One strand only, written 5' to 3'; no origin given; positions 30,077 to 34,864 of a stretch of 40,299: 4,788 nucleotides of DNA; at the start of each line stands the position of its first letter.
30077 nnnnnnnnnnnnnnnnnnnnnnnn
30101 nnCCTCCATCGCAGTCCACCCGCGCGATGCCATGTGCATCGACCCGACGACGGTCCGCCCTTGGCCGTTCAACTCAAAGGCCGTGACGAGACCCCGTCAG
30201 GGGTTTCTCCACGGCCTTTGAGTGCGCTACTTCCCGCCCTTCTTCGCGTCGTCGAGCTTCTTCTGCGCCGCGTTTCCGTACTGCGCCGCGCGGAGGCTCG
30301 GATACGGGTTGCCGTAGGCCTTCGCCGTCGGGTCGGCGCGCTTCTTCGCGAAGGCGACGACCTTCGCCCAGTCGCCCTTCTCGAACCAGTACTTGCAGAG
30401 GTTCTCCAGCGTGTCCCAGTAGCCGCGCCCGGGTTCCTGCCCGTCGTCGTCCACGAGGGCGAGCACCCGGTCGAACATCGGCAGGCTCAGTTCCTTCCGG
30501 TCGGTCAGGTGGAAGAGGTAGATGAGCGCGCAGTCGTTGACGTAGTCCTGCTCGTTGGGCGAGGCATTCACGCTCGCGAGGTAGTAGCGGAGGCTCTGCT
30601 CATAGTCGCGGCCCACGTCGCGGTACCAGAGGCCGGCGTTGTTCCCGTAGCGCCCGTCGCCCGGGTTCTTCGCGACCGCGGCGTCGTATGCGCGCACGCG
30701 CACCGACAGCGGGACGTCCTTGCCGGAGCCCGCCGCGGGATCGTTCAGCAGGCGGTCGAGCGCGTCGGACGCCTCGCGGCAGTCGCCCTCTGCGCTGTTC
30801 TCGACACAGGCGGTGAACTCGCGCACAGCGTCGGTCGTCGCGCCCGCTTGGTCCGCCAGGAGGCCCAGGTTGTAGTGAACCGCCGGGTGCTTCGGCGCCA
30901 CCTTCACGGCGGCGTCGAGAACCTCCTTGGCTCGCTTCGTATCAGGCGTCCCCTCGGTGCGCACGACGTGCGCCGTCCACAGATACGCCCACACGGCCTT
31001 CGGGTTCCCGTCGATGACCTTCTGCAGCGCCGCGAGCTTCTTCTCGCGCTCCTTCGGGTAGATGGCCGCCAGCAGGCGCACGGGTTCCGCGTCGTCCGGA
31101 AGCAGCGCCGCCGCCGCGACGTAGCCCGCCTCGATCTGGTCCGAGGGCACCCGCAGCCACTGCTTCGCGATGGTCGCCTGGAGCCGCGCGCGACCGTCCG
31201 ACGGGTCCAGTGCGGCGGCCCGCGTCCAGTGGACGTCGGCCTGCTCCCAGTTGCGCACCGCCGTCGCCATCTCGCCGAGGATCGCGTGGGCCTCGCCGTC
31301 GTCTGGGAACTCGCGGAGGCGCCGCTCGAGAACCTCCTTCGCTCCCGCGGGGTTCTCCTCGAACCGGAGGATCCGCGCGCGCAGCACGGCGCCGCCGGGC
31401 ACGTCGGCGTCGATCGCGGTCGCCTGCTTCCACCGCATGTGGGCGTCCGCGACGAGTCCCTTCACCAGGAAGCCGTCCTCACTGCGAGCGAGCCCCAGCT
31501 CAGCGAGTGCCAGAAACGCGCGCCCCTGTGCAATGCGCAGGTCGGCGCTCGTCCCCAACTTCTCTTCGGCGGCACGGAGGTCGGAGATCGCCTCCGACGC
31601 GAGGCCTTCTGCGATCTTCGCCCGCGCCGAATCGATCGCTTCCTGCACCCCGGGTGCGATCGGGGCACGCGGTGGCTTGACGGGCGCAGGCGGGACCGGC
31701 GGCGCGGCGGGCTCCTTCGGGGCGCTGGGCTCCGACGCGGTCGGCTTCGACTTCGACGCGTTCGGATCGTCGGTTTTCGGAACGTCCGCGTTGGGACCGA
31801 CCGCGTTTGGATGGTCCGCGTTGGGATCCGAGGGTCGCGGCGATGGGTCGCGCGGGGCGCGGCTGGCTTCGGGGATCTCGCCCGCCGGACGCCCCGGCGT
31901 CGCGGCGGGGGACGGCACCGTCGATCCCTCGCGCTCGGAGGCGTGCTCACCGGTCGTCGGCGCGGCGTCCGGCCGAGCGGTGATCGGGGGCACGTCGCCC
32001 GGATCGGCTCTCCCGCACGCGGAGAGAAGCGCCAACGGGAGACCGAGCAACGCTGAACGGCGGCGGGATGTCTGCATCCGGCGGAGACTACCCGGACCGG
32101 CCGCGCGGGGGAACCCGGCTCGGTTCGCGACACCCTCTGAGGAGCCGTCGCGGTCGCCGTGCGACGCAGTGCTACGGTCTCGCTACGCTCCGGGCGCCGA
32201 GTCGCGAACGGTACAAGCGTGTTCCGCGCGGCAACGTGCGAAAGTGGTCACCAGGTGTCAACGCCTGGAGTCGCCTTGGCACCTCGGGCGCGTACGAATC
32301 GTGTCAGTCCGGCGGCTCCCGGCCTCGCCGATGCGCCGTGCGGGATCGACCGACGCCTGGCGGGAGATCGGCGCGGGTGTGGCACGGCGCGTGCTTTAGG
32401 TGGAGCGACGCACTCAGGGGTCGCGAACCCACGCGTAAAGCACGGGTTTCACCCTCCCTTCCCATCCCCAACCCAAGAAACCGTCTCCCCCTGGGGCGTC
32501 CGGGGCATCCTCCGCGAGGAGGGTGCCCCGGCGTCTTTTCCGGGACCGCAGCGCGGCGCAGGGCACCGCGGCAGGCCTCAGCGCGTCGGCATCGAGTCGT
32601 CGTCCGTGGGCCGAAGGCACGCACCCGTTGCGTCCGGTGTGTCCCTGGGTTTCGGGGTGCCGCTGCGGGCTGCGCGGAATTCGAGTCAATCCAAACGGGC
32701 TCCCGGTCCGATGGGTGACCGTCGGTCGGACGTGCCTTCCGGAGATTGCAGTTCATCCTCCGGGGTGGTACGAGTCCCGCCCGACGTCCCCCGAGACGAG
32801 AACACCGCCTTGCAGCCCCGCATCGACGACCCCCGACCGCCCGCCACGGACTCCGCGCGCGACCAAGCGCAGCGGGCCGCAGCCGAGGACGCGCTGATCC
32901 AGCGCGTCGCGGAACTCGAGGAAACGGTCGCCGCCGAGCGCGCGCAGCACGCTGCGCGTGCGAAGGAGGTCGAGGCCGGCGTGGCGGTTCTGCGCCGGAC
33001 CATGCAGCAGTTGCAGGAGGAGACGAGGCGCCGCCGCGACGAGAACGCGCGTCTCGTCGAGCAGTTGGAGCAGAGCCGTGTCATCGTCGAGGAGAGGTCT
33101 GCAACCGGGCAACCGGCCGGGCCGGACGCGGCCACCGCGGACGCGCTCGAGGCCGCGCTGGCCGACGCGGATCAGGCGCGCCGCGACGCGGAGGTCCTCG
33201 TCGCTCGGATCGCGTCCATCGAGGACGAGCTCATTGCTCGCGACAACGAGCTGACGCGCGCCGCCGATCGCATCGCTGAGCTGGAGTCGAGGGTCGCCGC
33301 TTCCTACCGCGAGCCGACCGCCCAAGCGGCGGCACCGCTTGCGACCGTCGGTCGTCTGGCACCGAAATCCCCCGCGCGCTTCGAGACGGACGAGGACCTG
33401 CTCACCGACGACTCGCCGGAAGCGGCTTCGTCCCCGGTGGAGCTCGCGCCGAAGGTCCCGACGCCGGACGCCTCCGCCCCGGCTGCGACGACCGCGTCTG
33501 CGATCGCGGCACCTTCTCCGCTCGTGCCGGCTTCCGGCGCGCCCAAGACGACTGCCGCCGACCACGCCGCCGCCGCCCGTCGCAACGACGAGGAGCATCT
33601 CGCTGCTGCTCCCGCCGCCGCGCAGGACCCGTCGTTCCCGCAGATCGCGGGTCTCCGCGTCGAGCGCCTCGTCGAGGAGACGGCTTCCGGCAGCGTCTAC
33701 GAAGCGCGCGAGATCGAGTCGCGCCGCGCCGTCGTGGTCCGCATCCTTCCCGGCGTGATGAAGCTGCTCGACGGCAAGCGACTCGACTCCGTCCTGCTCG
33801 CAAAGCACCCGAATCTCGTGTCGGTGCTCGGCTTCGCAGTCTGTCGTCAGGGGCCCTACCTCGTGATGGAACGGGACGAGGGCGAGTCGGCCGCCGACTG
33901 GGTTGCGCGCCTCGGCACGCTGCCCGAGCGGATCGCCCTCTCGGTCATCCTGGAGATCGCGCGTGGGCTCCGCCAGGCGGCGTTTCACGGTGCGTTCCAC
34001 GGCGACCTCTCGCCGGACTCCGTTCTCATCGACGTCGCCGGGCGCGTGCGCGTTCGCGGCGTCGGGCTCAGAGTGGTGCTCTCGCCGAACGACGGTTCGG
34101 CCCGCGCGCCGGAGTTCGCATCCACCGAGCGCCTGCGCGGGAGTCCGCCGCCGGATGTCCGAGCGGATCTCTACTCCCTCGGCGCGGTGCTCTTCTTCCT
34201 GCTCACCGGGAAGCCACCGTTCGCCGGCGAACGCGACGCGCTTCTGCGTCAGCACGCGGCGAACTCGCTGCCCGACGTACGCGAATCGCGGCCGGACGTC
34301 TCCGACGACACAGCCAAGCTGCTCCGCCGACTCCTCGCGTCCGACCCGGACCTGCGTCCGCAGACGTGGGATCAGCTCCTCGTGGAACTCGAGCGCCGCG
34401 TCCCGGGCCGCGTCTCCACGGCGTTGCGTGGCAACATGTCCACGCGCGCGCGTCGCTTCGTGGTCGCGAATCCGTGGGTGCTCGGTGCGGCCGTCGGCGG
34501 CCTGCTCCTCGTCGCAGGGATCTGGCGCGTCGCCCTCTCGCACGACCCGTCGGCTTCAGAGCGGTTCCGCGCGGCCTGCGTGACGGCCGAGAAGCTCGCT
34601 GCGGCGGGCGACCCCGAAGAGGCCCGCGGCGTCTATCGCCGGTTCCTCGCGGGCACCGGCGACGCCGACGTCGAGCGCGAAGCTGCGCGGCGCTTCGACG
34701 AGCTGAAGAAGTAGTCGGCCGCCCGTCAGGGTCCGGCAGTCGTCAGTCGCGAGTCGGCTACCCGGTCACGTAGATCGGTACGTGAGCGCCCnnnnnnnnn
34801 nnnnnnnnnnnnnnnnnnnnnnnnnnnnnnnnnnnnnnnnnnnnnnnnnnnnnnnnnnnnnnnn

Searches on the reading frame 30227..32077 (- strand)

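Call 22: search_protein_families(library=pfam, proteins=[window:30227-32077:-], max_evalue=0.001)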
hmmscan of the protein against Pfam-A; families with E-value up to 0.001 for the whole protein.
window:30227-32077:- (616 aa): 6 families
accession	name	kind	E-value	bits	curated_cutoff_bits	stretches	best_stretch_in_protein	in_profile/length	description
PF13428.12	TPR_14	-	4.9e-09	36.4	23.5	1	231-269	5-43/44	Tetratricopeptide repeat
PF07719.23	TPR_2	-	1.1e-07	31.9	27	0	262-294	2-34/34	Tetratricopeptide repeat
PF13431.12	TPR_17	-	1.3e-05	25.5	24.4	0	388-417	3-32/34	Tetratricopeptide repeat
PF23914.1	TPR_CcmH_CycH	-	3e-05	24.4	42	0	250-325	39-114/158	Cytochrome c-type biogenesis protein H TPR domain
PF13432.12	TPR_16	-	4.5e-05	24.3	32.7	1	380-423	13-56/65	Tetratricopeptide repeat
PF14559.12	TPR_19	-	0.00033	21.4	25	0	379-419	6-46/68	Tetratricopeptide repeat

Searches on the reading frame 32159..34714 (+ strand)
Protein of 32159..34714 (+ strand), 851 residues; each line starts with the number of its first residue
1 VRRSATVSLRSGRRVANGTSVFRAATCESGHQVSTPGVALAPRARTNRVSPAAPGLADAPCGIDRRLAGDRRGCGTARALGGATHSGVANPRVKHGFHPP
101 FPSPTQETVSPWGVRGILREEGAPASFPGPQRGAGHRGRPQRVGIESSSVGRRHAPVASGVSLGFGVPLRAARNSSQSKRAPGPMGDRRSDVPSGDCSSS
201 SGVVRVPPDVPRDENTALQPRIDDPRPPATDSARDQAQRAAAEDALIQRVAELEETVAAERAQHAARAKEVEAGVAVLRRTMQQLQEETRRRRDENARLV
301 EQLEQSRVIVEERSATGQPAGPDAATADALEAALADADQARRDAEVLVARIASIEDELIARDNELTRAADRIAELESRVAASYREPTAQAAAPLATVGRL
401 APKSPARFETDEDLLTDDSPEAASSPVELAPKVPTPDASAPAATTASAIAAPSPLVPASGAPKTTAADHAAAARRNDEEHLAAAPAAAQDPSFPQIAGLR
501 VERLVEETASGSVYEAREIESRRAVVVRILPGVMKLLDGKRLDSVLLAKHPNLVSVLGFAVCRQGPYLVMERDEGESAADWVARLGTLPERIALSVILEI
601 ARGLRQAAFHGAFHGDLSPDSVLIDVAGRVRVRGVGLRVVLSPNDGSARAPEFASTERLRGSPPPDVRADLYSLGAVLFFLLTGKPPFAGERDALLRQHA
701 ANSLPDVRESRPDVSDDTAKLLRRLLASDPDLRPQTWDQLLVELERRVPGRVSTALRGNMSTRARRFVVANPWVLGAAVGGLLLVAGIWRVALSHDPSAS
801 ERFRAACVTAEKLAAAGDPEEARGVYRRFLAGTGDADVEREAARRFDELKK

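Call 22: search_protein_families(library=pfam, proteins=[window:32159-34714:+], max_evalue=0.001)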
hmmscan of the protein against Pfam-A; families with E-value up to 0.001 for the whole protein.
window:32159-34714:+ (851 aa): 2 families
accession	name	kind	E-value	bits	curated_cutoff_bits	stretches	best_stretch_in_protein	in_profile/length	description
PF00069.31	Pkinase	-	1.2e-19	71.2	31.7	1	509-735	11-253/263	Protein kinase domain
PF07714.23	PK_Tyr_Ser-Thr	-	1.1e-08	35.1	23.1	1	546-735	56-250/258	Protein tyrosine and serine/threonine kinase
